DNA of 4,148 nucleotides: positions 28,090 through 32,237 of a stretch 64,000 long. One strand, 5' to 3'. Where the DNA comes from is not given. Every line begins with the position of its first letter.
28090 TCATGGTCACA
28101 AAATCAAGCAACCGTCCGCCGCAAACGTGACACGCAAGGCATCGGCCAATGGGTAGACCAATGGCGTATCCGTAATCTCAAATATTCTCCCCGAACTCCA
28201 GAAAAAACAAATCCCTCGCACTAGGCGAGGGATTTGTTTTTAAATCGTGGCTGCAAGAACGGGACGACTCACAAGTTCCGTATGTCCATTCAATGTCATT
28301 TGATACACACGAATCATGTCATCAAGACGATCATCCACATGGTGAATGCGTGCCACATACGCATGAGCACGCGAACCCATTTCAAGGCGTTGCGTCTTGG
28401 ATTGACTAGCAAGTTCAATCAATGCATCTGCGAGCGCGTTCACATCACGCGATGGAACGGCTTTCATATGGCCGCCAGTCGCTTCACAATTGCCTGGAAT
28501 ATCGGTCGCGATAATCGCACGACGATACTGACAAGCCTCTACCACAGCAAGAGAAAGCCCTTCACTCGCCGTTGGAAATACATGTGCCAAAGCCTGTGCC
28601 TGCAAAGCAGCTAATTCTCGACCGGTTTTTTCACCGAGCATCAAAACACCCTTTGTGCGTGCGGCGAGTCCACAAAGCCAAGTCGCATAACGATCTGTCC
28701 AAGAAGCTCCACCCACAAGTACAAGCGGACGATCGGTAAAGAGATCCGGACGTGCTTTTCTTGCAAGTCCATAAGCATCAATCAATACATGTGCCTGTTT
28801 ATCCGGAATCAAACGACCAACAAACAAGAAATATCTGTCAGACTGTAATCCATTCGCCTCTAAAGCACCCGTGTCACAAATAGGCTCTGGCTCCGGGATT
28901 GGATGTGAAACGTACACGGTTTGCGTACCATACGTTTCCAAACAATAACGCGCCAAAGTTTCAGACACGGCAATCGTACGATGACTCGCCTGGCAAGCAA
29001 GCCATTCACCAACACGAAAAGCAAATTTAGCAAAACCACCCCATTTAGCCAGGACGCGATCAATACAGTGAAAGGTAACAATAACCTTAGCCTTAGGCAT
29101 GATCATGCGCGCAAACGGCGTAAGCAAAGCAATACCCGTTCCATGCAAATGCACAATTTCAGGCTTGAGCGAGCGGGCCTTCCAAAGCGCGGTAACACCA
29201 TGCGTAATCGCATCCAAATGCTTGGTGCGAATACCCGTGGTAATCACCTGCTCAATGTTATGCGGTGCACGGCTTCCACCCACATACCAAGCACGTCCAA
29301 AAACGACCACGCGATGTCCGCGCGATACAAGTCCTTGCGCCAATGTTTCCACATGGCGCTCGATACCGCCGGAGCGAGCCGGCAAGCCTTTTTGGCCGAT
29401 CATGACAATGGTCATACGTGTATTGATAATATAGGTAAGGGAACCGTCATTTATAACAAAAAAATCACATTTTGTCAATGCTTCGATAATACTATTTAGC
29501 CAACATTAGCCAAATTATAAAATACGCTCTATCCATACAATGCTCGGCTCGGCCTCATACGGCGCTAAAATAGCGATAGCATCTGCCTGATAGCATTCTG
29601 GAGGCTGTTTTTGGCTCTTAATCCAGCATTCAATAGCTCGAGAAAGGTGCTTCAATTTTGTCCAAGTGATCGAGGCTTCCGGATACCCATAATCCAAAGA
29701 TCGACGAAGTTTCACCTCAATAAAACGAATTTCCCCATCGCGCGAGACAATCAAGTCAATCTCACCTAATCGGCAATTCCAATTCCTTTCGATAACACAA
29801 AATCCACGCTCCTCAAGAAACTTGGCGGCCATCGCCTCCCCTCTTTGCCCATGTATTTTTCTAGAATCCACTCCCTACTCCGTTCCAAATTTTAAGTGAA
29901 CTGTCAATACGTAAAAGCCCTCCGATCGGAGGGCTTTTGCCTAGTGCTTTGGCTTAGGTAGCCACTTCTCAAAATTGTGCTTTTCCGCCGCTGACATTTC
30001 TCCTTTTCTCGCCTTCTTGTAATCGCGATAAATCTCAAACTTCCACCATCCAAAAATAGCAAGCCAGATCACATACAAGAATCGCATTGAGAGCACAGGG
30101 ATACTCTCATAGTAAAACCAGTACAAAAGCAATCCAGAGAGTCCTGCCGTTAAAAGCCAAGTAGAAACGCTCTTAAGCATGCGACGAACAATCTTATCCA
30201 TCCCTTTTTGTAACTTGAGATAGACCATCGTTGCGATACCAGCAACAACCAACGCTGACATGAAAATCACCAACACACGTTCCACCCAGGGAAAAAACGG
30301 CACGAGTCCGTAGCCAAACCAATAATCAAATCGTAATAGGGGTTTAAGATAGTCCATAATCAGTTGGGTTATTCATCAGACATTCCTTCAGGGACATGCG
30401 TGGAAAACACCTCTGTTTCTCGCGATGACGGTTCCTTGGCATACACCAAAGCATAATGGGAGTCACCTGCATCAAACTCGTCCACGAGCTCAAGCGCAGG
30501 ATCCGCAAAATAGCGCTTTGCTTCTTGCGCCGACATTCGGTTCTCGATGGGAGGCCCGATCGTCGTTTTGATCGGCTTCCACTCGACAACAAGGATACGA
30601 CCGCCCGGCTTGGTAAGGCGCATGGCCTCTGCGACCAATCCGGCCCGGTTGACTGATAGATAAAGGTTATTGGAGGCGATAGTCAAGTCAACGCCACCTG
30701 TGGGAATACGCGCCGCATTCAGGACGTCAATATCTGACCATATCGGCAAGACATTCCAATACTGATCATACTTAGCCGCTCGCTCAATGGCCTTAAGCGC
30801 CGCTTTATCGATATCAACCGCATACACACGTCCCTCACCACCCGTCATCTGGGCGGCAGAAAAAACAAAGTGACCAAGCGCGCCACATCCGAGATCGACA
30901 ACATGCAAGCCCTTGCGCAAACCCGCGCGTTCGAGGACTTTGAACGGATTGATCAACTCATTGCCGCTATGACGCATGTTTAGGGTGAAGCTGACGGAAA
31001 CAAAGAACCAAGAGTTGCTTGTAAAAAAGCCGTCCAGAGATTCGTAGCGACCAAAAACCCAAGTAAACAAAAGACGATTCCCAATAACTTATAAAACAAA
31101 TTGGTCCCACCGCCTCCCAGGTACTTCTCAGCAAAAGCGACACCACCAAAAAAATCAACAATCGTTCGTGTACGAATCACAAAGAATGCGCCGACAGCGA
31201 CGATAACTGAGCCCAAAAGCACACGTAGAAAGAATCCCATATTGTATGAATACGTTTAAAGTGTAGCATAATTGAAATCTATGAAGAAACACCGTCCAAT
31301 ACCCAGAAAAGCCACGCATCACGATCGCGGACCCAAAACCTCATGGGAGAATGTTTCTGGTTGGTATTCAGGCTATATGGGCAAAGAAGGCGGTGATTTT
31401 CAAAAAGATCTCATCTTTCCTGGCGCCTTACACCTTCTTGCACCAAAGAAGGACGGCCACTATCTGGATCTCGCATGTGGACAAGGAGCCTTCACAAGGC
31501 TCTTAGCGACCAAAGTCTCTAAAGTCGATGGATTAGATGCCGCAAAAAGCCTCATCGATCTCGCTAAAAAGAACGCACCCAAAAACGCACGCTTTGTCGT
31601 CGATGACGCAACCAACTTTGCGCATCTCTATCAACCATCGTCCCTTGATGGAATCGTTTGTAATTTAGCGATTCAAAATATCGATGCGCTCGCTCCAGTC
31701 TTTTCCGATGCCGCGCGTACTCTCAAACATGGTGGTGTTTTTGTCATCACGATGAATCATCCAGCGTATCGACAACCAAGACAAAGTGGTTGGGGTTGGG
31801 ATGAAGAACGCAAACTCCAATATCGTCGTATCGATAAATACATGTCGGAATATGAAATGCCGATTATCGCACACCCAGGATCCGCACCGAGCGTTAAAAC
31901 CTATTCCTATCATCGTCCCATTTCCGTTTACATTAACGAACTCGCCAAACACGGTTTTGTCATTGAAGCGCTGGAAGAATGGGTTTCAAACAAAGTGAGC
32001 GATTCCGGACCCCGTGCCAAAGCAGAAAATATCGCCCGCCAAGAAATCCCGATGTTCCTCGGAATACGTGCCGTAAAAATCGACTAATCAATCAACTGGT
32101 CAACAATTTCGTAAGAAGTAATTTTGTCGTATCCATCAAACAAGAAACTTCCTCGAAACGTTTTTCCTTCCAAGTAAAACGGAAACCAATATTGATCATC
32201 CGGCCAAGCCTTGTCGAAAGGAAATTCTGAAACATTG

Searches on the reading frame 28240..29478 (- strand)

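Call 9: search_protein_families(library=pfam, proteins=[window:28240-29478:-], max_evalue=0.0001)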
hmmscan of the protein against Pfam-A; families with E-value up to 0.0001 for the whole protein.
window:28240-29478:- (412 aa): 4 families
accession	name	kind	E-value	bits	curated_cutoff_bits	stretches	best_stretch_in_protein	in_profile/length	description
PF13439.12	Glyco_transf_4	-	1.1e-19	71.5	28.5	1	37-186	2-155/170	Glycosyltransferase Family 4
PF13692.12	Glyco_trans_1_4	-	5.8e-18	66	27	1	215-358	2-141/142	Glycosyl transferases group 1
PF00534.26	Glycos_transf_1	-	3.8e-17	62.8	26.4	1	213-364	14-162/172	Glycosyl transferases group 1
PF13579.12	Glyco_trans_4_4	-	1.8e-14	54.8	29.7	1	37-184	1-146/158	Glycosyl transferase 4-like domain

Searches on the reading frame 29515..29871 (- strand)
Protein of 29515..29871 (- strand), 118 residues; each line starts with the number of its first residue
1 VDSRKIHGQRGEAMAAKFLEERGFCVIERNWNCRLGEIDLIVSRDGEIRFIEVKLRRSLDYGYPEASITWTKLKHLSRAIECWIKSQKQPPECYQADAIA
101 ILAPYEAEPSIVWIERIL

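Call 9: search_protein_families(library=pfam, proteins=[window:29515-29871:-], max_evalue=0.0001)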
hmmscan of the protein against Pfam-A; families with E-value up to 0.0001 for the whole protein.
window:29515-29871:- (118 aa): 2 families
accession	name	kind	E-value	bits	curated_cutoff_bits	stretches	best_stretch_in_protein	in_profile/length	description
PF02021.23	UPF0102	-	7.9e-24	84.3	23.6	1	11-101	1-80/80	Uncharacterised protein family UPF0102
PF08378.17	NERD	-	1.5e-05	25.9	22.1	1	8-74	2-73/111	Nuclease-related domain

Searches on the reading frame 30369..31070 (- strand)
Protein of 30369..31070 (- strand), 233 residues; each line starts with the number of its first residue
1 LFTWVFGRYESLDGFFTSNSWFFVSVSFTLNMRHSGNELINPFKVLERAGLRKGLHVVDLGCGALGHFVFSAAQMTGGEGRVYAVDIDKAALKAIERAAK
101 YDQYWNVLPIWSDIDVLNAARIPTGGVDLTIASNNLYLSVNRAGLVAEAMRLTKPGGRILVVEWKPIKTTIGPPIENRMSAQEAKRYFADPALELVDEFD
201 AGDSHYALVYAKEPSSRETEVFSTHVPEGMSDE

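Call 9: search_protein_families(library=pfam, proteins=[window:30369-31070:-], max_evalue=0.0001)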
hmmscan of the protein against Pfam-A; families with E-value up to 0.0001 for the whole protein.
window:30369-31070:- (233 aa): 5 families
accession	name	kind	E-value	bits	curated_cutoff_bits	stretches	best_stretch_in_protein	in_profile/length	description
PF13847.12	Methyltransf_31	-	6.2e-13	49.1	27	1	52-165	2-113/145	Methyltransferase domain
PF13649.12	Methyltransf_25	-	8.8e-10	39.6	27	1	57-157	1-97/97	Methyltransferase domain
PF08241.18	Methyltransf_11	-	5.4e-09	37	21.2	1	58-160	1-94/95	Methyltransferase domain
PF08242.18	Methyltransf_12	-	2.4e-07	31.8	30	1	58-159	1-98/98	Methyltransferase domain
PF01209.24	Ubie_methyltran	-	7e-07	29.3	20.1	1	44-167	38-157/233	ubiE/COQ5 methyltransferase family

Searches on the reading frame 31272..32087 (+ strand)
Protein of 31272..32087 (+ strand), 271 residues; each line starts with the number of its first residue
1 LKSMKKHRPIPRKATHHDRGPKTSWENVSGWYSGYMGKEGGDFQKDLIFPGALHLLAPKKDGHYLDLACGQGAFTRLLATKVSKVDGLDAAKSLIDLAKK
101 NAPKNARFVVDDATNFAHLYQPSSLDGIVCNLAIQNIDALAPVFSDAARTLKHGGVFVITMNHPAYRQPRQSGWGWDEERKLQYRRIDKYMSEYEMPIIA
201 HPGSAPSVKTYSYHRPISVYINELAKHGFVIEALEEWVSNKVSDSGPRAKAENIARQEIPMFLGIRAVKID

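Call 9: search_protein_families(library=pfam, proteins=[window:31272-32087:+], max_evalue=0.0001)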
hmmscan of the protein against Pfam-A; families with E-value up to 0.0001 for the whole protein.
window:31272-32087:+ (271 aa): 7 families
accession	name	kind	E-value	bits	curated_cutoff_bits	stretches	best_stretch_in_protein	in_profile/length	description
PF08241.18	Methyltransf_11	-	4.1e-15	56.6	21.2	1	65-159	1-95/95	Methyltransferase domain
PF13847.12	Methyltransf_31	-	4.5e-15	56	27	1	59-160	2-110/145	Methyltransferase domain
PF13649.12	Methyltransf_25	-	4e-14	53.5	27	1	65-155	2-97/97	Methyltransferase domain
PF13489.12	Methyltransf_23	-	3.7e-10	40.2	27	1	53-185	13-145/164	Methyltransferase domain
PF08242.18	Methyltransf_12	-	2.7e-09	38.1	30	1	65-157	1-98/98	Methyltransferase domain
PF05175.20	MTS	-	2.5e-07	31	23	1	55-163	26-142/170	Methyltransferase small domain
PF01209.24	Ubie_methyltran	-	1.3e-05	25.2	20.1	1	56-159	43-151/233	ubiE/COQ5 methyltransferase family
